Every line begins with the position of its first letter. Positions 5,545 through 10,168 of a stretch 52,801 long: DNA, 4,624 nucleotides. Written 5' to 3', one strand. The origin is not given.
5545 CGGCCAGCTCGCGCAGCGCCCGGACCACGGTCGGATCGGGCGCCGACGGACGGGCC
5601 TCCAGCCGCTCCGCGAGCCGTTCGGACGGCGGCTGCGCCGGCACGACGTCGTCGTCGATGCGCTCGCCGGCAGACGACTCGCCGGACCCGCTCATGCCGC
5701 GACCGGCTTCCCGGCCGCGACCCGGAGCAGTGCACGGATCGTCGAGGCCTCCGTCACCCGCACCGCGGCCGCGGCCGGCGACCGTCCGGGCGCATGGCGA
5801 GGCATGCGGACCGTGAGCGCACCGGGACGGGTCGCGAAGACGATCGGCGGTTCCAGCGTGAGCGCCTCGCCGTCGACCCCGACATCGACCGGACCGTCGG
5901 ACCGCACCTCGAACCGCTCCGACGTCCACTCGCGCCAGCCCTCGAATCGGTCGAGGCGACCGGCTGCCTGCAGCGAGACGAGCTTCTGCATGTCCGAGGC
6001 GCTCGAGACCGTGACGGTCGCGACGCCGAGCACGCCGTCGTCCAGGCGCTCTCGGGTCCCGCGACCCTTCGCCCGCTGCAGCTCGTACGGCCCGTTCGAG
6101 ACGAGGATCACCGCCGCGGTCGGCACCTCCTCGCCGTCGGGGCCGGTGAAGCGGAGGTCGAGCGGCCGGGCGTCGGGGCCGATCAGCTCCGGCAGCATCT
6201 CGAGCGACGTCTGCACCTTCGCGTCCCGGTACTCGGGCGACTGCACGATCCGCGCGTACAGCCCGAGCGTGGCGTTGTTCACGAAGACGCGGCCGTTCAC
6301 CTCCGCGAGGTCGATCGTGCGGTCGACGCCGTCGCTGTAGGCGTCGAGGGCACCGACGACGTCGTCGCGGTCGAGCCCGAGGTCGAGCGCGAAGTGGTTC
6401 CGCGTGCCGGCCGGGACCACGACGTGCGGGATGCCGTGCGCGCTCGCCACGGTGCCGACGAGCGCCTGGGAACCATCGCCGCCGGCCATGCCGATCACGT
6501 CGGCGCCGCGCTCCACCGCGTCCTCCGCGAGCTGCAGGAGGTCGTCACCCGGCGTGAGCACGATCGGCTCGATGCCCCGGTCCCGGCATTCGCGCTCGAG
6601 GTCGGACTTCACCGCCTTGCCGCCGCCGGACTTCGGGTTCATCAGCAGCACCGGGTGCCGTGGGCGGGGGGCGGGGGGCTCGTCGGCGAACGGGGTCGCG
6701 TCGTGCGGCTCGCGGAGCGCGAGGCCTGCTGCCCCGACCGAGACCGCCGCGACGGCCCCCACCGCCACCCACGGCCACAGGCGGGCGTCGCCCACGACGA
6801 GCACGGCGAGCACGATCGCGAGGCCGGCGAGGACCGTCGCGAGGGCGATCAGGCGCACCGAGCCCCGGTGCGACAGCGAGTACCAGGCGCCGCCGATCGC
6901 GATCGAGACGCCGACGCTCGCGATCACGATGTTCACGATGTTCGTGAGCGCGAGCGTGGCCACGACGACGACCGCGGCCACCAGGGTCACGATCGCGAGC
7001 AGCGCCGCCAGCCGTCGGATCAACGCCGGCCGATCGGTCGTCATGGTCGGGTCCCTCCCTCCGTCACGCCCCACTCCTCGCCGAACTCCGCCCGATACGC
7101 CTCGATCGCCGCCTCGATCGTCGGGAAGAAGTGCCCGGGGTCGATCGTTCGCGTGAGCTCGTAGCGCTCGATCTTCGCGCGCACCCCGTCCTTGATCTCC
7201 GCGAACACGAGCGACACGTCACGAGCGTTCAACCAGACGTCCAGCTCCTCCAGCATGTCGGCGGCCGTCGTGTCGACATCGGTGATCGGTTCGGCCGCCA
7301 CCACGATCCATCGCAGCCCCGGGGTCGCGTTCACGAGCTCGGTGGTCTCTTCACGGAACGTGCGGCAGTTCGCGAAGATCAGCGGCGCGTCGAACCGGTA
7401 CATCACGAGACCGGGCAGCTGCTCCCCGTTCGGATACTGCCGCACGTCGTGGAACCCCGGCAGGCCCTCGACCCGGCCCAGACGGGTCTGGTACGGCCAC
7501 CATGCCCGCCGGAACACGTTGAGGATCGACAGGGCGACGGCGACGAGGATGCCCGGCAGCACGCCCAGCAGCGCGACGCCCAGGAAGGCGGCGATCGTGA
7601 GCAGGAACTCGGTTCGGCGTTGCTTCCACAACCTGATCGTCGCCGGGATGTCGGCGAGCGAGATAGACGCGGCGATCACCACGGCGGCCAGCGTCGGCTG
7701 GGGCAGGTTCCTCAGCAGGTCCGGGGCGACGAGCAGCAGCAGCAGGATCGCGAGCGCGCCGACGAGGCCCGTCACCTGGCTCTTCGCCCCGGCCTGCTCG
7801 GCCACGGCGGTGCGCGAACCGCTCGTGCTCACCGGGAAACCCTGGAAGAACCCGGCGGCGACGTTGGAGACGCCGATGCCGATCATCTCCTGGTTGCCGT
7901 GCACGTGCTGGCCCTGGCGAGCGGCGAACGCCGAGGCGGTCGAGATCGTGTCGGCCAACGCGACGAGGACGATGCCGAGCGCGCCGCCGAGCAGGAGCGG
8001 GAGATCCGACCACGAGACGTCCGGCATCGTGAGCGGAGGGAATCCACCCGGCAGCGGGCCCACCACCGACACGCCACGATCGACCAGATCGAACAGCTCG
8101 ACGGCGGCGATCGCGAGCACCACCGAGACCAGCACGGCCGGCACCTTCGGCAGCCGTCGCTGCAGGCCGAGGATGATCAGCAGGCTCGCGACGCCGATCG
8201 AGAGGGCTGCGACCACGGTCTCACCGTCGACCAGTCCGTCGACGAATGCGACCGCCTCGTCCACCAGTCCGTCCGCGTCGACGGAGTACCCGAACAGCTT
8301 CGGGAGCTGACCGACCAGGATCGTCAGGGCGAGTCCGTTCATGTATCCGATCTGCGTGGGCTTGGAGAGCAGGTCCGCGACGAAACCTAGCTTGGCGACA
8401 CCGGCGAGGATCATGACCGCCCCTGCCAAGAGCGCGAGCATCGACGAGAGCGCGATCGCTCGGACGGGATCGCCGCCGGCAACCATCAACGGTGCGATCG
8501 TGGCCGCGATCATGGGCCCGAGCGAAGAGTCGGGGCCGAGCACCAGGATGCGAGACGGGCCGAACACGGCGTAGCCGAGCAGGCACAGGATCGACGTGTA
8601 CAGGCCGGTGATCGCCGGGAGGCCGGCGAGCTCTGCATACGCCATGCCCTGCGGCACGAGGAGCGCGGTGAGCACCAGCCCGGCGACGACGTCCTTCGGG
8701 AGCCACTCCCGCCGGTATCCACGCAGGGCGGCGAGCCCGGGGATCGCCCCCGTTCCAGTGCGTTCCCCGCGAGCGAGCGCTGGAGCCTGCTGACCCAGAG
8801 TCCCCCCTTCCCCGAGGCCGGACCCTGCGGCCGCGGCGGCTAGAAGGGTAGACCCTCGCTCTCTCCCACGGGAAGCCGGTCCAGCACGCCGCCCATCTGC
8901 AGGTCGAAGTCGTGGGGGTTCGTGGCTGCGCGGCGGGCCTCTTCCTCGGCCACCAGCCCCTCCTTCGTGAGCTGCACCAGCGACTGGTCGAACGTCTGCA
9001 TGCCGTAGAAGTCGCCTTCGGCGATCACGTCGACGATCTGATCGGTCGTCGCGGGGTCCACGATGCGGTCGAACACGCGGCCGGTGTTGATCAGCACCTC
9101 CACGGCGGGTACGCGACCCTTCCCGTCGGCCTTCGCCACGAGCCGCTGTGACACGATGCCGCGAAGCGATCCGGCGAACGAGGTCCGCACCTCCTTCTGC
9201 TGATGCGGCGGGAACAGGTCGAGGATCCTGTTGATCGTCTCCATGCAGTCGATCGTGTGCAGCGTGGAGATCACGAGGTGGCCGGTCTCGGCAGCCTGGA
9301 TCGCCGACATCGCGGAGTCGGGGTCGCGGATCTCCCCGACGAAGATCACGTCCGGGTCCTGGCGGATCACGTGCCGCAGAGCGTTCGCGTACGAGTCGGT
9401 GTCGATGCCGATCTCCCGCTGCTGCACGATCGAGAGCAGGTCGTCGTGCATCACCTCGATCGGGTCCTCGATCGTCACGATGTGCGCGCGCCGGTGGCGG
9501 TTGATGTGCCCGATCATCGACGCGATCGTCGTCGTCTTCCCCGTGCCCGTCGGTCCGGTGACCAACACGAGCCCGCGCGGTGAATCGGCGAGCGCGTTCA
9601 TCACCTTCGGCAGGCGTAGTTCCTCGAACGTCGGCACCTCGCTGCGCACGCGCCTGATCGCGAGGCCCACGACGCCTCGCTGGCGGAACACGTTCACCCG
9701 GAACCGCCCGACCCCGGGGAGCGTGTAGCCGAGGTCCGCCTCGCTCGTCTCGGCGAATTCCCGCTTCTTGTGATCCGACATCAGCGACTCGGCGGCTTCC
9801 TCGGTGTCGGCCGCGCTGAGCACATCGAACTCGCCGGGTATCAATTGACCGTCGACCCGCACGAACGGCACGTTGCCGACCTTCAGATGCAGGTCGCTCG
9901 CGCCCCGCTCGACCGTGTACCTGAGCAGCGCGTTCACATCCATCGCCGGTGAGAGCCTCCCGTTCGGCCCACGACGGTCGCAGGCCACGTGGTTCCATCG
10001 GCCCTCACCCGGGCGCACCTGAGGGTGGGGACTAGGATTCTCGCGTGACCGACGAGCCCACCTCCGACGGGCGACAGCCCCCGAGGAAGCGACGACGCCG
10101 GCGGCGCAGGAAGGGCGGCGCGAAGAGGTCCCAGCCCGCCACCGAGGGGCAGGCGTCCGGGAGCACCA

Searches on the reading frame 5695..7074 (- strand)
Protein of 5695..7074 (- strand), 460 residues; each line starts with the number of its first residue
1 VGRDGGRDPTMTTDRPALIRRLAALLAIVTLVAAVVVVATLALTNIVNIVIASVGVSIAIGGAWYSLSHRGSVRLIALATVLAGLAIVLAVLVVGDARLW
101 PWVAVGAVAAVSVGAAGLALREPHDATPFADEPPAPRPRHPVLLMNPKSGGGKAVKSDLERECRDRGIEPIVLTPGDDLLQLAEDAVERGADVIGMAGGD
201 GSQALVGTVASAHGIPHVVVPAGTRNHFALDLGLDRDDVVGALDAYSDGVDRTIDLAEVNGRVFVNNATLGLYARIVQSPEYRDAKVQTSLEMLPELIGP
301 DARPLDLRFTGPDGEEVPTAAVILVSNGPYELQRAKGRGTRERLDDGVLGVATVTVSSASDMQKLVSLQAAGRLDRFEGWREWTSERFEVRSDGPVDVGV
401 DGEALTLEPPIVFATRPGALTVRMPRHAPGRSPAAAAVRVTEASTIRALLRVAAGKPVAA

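Call 86: search_protein_families(library=pfam, proteins=[window:5695-7074:-], max_evalue=0.00001)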
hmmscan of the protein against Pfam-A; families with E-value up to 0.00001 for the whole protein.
window:5695-7074:- (460 aa): 1 family
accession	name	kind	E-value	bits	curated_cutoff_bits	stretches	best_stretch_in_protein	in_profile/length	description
PF00781.29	DAGK_cat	-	2.7e-17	62.9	23.6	1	142-259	3-125/125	Diacylglycerol kinase catalytic domain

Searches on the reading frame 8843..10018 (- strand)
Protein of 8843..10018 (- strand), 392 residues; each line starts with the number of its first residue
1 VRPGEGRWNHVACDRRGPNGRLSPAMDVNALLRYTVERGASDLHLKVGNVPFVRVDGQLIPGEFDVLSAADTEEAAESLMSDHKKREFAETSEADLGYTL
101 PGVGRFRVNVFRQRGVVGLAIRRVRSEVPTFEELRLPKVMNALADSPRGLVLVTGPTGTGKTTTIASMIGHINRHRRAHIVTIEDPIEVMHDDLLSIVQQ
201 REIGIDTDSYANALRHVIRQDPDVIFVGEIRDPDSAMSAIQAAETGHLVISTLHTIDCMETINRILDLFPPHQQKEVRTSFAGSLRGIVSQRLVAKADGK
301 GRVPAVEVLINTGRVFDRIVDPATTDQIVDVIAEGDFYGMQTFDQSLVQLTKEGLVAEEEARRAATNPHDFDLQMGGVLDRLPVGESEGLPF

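Call 86: search_protein_families(library=pfam, proteins=[window:8843-10018:-], max_evalue=0.00001)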
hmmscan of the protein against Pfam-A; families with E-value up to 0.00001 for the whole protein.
window:8843-10018:- (392 aa): 1 family
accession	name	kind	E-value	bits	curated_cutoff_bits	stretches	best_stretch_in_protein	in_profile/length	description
PF00437.27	T2SSE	-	9e-47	159.9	24.9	1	139-303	133-287/370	Type II/IV secretion system protein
